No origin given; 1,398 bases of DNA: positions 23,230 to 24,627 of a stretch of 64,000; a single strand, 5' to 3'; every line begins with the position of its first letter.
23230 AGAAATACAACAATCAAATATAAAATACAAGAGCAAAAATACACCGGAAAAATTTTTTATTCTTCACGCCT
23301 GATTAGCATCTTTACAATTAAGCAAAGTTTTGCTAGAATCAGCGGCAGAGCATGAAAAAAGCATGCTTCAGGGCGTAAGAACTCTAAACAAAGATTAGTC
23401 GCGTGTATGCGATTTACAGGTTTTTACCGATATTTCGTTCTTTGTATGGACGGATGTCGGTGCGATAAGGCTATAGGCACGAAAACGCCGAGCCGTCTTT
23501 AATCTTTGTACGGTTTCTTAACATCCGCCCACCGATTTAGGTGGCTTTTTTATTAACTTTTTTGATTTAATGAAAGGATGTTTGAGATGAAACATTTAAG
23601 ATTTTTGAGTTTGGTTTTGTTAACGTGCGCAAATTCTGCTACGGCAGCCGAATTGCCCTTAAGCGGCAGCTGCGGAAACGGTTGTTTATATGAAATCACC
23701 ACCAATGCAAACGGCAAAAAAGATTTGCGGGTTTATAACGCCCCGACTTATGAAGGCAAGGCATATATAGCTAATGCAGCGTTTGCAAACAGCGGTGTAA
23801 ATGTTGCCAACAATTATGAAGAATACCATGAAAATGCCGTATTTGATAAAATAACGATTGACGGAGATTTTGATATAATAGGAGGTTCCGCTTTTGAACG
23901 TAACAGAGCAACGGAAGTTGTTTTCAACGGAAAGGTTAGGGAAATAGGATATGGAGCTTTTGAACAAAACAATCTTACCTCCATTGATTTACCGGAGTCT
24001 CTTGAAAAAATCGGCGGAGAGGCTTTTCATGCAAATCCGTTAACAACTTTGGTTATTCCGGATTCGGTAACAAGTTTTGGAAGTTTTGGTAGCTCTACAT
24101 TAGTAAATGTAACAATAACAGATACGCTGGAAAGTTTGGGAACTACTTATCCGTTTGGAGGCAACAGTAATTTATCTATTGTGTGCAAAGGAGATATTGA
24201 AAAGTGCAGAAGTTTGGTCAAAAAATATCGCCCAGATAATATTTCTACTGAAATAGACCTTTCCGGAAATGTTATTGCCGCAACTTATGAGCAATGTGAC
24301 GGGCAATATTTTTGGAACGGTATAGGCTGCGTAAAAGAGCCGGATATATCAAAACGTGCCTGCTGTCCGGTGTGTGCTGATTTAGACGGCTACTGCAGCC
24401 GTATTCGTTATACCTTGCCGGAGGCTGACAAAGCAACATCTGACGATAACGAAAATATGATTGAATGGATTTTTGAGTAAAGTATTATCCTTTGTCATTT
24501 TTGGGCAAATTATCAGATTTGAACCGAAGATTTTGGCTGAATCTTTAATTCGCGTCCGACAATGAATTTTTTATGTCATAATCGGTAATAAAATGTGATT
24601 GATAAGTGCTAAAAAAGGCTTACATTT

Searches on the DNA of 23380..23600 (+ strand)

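Call 78: search_rna_families(source=window, start=23380, end=23600, threshold=evalue, max_evalue=5)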
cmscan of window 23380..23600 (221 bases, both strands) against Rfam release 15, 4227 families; matches with E-value up to 5: 4.
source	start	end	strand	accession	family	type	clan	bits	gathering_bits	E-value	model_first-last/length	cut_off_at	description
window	23448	23538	+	RF02221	sRNA-Xcc1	Gene; sRNA;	-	27.4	53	0.0053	1-87/87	no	sRNA-Xcc1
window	23465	23563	-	RF02420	Bp1_162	Gene; sRNA;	-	18.8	50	0.59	1-100/100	no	Burkholderia sRNA Bp1_Cand612_SIPHT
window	23494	23589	+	RF00016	SNORD14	Gene; snRNA; snoRNA; CD-box;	-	13.8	64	4.7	1-111/111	no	Small nucleolar RNA SNORD14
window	23454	23524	-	RF01087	PK-repZ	Cis-reg;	-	11.4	44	3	1-150/150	no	Pseudoknot of the regulatory region of the repZ gene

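Call 87: build_rna_model(alignment_id=A9)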
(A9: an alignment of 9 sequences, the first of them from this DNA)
Model R1 built from alignment A9 (9 sequences, 132 columns); structure: RNAalifold consensus.
model positions 108; base pairs 15; branch points 0; effective number of sequences 4.66; information 0.59 bits per position. Calibrated on 0.2 Mb of random sequence (short: E-values are rough).
structure used (alignment columns):
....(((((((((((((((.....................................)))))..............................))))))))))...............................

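Call 88: search_with_rna_model(model_id=R1, sources=[window, L008, L014, L017, L018], max_evalue=1, make_alignment=true)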
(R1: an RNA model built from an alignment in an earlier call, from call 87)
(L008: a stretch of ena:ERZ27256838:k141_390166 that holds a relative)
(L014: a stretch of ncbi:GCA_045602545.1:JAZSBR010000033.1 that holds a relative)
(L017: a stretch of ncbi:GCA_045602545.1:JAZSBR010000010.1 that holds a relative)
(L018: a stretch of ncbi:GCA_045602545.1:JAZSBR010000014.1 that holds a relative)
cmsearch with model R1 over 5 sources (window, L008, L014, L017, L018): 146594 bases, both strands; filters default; matches with E-value up to 1: 20.
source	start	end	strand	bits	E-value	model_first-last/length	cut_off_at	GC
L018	16437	16549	-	94.8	4.1e-24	1-108/108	no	0.41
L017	9848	9961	+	92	2.6e-23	1-108/108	no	0.38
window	39592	39700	-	91.4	3.7e-23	1-108/108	no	0.48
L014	15619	15726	-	91.1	4.6e-23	1-108/108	no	0.35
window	14254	14361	+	88.6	2.4e-22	1-108/108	no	0.35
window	23443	23554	+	87.3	5.5e-22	1-108/108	no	0.46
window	61826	61930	+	85.6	1.7e-21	1-108/108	no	0.46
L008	9862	9966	+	85.6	1.7e-21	1-108/108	no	0.46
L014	4839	4950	+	84.1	4.5e-21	1-108/108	no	0.35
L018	491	595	-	73.2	5.8e-18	1-108/108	no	0.39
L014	9853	9971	+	71.6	1.7e-17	1-108/108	no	0.46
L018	9977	10102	+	66.2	5.5e-16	1-108/108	no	0.41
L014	4496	4603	+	51.6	8.1e-12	1-108/108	no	0.39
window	7410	7523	-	40.1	1.5e-08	1-108/108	no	0.46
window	12811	12938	+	38.6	3.8e-08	1-108/108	no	0.38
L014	20080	20201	+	34.8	4.9e-07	1-108/108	no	0.43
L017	20792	20916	+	31.6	3.9e-06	1-108/108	no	0.42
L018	509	615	+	15.2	0.17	1-108/108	no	0.39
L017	9676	9732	+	12.9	0.79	1-108/108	no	0.37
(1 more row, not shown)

Alignment A10: 20 matches aligned to the model, 151 columns, each read 5' to 3' on its own strand. Consensus structure (alignment columns), stored with it:
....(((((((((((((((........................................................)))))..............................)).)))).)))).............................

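Call 100: search_with_rna_model(model_id=R1, sources=[L019, L020, L021], max_evalue=0.01)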
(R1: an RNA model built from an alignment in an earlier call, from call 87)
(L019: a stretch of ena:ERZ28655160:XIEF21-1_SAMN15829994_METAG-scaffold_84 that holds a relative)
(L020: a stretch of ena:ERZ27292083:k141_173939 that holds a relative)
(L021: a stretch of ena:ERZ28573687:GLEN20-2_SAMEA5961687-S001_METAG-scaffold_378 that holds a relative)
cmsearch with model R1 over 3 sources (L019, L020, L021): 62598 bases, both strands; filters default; matches with E-value up to 0.01: 4.
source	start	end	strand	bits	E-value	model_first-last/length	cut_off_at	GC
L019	9857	9969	+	71.2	8.8e-18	1-108/108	no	0.42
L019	20524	20631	-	63.2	1.7e-15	1-108/108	no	0.4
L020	9869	9977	+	62.1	3.6e-15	1-108/108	no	0.41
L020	11249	11377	+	46.8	7.7e-11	1-108/108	no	0.36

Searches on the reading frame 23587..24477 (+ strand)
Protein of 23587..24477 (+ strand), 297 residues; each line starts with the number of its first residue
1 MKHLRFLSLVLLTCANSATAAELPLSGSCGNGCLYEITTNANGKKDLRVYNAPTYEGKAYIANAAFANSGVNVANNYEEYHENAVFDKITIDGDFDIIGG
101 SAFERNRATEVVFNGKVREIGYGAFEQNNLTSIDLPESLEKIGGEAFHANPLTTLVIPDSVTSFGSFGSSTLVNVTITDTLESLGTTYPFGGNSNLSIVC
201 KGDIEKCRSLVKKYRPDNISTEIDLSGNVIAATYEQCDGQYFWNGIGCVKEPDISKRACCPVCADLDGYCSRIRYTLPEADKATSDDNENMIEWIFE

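Call 8: search_protein_families(library=pfam, proteins=[window:23587-24477:+], max_evalue=0.1)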
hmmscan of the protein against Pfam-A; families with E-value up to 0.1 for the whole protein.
window:23587-24477:+ (297 aa): 1 family
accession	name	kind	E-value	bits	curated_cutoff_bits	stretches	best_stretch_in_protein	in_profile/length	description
PF13306.12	LRR_5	-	2.1e-17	63.7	27.7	1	83-195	10-125/127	BspA type Leucine rich repeat region (6 copies)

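Call 9: search_protein_families(library=ncbifam, proteins=[window:23587-24477:+], max_evalue=0.1)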
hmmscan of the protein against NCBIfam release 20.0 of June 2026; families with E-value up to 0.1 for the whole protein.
window:23587-24477:+ (297 aa): 2 families
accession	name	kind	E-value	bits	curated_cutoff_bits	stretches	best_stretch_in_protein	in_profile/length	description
NF047961.1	adhesin_HupY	equivalog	1.9e-10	39.5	1250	1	85-184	187-291/978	leucine-rich repeat adhesin HupY/LrrG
NF045861.1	glide_Gli349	exception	7.9e-09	32.7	1750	1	56-155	2644-2749/3169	gliding machinery surface structure protein Gli349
